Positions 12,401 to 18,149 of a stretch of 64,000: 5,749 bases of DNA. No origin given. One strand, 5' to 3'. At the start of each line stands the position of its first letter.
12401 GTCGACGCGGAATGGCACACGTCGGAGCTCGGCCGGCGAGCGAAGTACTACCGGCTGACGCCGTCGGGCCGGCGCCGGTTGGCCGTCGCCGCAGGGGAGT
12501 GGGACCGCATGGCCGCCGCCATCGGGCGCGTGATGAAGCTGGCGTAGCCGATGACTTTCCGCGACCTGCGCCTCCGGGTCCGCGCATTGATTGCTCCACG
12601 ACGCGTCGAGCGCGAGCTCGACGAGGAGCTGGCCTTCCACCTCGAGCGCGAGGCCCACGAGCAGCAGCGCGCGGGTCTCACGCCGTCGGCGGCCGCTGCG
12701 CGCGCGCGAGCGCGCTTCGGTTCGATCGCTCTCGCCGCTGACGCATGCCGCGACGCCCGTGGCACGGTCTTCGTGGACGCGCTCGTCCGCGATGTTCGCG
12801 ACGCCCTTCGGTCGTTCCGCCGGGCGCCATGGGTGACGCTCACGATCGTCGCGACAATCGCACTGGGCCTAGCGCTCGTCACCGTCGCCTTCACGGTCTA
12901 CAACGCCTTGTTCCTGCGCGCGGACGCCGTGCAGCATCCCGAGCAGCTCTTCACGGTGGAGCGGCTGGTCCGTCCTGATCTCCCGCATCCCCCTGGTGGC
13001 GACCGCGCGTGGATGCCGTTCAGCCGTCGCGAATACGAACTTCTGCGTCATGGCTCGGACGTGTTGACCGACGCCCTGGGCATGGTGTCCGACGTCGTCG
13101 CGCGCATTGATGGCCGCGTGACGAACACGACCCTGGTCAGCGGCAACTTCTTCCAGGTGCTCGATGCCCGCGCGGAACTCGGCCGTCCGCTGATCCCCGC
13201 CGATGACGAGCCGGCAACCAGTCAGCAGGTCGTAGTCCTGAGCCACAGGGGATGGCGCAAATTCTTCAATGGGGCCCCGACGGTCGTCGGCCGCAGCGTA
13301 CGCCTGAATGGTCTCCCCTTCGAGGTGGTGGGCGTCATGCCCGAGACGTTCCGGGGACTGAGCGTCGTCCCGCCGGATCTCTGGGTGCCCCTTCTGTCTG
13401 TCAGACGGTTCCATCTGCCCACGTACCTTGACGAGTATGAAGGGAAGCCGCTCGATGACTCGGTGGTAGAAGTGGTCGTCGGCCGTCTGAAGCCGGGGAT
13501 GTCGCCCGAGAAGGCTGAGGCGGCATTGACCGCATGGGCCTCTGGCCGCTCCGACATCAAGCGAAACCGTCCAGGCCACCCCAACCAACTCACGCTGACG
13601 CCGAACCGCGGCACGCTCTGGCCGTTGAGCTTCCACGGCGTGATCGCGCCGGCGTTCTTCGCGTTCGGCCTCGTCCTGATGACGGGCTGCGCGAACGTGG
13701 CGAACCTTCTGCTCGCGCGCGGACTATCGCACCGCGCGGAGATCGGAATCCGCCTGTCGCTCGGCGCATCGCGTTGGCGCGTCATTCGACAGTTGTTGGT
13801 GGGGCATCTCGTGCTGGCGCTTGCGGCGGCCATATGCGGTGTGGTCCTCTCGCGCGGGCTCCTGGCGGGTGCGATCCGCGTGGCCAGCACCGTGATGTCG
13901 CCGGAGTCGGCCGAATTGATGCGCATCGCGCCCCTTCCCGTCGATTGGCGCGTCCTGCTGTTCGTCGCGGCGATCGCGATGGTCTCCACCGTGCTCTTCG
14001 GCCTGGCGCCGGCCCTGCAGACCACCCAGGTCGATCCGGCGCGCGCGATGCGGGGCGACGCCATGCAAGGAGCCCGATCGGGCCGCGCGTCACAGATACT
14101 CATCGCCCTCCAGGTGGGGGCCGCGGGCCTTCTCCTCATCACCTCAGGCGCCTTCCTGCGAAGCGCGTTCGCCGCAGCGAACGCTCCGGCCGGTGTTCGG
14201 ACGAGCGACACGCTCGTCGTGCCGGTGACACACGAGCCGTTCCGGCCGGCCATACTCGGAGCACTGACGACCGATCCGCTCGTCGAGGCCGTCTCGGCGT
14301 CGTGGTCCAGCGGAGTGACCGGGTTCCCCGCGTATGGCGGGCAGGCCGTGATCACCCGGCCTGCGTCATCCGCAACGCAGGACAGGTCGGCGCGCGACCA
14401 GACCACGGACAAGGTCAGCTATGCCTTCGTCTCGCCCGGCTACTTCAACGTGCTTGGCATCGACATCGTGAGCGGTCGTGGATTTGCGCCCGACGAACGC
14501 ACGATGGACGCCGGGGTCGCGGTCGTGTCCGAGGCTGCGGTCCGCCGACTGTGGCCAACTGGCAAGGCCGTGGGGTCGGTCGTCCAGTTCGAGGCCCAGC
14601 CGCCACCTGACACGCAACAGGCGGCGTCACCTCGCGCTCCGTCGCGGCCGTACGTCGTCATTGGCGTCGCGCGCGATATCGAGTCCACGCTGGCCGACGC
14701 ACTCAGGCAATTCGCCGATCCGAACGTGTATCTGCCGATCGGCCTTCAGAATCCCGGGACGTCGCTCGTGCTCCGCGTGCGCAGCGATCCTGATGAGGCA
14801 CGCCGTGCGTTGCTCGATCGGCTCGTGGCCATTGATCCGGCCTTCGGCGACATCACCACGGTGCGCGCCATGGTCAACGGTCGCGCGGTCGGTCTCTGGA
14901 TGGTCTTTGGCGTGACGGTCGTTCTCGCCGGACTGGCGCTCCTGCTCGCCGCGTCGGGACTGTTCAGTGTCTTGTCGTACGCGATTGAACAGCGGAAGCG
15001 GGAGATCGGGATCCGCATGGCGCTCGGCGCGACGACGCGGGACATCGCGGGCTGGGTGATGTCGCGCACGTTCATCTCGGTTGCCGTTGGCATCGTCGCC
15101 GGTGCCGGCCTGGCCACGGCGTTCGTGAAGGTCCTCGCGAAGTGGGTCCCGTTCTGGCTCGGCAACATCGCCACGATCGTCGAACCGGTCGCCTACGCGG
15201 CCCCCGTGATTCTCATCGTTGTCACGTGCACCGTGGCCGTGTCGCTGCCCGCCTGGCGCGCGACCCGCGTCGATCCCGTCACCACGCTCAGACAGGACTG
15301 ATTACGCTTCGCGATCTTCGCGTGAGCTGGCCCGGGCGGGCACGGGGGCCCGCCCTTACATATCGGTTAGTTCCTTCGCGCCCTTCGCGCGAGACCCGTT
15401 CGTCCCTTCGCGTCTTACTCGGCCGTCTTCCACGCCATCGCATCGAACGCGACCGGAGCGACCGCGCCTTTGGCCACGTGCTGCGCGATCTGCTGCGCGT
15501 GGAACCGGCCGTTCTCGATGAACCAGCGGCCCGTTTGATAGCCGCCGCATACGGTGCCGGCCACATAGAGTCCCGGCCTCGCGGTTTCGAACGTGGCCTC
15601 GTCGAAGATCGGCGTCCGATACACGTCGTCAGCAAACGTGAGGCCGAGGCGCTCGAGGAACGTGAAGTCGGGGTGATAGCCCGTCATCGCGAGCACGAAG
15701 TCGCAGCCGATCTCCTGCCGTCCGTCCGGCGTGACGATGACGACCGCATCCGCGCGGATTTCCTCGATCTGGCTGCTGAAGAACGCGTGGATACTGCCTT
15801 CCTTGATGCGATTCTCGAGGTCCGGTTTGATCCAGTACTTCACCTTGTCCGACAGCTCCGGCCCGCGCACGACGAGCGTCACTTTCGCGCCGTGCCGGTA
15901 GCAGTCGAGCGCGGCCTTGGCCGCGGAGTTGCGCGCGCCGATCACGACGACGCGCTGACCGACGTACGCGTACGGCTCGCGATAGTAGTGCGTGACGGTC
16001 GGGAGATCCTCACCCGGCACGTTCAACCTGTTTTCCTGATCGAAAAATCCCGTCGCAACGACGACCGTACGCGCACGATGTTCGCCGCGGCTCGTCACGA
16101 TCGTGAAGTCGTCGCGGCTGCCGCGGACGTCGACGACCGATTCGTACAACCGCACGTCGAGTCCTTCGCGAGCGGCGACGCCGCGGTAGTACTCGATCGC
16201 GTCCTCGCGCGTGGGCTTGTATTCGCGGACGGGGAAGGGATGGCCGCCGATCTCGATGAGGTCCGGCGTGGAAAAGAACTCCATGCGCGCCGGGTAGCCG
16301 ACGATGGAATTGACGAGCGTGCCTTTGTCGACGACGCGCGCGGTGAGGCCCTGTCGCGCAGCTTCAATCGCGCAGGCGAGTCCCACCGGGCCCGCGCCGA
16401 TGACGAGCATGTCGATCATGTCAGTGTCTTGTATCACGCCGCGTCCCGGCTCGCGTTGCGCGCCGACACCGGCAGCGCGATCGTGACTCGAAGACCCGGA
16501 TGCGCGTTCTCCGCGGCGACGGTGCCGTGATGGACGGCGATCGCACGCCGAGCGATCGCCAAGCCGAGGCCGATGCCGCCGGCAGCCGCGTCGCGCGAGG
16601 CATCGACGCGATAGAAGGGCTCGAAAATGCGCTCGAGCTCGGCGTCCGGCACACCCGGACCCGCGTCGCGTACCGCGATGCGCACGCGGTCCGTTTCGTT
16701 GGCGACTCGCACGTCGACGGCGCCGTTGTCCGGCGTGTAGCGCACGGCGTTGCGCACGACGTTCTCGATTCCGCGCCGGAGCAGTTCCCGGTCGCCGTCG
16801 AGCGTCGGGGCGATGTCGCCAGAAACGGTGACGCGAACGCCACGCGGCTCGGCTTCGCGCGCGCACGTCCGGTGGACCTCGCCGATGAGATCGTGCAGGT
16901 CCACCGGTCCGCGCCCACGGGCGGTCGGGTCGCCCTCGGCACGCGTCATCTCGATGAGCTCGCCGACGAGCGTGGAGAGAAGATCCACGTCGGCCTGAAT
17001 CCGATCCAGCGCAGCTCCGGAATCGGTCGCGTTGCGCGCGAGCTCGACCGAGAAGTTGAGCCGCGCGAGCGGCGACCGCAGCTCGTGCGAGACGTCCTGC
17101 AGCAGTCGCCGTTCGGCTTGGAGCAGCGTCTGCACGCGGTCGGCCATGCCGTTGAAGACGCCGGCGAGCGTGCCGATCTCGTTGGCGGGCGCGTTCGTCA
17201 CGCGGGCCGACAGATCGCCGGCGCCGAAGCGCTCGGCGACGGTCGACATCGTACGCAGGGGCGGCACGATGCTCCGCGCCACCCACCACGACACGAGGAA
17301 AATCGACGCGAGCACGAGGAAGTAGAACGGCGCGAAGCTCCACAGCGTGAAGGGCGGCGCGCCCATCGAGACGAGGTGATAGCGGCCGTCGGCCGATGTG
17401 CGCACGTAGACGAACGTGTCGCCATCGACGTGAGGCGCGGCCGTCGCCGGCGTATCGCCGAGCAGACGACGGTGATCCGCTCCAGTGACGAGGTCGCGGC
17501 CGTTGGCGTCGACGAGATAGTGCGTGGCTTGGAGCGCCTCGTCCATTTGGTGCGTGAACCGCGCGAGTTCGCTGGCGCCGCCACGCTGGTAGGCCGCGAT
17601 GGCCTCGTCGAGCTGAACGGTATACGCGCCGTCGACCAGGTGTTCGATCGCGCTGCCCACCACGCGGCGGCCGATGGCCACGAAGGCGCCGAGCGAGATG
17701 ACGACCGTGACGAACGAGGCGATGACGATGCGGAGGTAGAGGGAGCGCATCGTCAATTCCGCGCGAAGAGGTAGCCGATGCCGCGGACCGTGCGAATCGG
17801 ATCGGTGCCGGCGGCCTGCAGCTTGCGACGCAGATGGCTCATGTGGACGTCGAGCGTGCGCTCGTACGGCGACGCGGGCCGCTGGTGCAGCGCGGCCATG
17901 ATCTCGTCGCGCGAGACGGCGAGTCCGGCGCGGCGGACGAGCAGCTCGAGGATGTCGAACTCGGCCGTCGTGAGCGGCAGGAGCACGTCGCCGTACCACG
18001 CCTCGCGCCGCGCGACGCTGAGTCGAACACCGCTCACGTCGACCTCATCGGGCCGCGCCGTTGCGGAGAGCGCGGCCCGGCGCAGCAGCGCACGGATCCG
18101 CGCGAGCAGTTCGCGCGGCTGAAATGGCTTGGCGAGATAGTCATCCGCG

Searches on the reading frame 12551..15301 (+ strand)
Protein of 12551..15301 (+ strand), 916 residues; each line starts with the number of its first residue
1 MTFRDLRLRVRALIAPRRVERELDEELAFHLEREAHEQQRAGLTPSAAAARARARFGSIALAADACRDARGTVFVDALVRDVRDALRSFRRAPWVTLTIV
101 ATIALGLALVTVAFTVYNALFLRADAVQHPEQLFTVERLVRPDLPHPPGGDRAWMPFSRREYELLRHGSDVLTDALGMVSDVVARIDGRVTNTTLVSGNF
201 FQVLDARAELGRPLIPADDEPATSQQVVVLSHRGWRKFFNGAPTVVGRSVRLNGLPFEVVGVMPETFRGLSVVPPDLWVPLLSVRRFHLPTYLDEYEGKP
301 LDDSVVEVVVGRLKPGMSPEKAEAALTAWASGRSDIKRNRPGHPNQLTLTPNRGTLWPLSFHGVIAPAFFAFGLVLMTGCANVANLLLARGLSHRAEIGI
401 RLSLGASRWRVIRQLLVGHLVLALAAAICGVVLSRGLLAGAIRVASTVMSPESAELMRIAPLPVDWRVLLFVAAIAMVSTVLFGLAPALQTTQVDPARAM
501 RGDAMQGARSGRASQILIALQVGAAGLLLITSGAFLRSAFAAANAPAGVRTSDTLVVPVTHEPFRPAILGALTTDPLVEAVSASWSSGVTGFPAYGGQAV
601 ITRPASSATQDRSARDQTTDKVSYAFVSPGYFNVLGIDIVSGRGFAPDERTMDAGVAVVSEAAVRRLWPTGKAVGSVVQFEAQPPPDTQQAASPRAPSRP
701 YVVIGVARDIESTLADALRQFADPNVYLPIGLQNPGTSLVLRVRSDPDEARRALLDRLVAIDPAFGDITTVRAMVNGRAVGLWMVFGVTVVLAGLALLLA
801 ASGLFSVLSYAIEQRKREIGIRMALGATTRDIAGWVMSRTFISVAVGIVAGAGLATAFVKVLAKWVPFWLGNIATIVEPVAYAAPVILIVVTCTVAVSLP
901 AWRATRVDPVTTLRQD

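Call 24: search_protein_families(library=pfam, proteins=[window:12551-15301:+], max_evalue=0.00001)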
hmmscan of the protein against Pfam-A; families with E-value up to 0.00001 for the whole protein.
window:12551-15301:+ (916 aa): 2 families
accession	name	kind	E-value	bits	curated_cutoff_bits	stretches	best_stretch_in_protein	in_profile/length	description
PF12704.14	MacB_PCD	-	8.3e-40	137.7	27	2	96-328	1-206/207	MacB-like periplasmic core domain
PF02687.27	FtsX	-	8.2e-25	87.6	25.5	2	791-909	2-120/120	FtsX-like permease C-terminal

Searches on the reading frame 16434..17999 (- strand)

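Call 24: search_protein_families(library=pfam, proteins=[window:16434-17999:-], max_evalue=0.00001)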
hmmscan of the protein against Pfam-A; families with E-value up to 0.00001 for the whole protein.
window:16434-17999:- (521 aa): 3 families
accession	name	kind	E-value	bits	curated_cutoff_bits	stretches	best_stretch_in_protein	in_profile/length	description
PF02518.31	HATPase_c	-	2.7e-24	86.2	26.4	1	402-511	1-109/111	Histidine kinase-, DNA gyrase B-, and HSP90-like ATPase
PF00672.30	HAMP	-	4e-13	49.9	25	1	239-290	1-52/53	HAMP domain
PF00512.31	HisKA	-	3.1e-10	40.4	26.9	1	296-355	2-64/66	His Kinase A (phospho-acceptor) domain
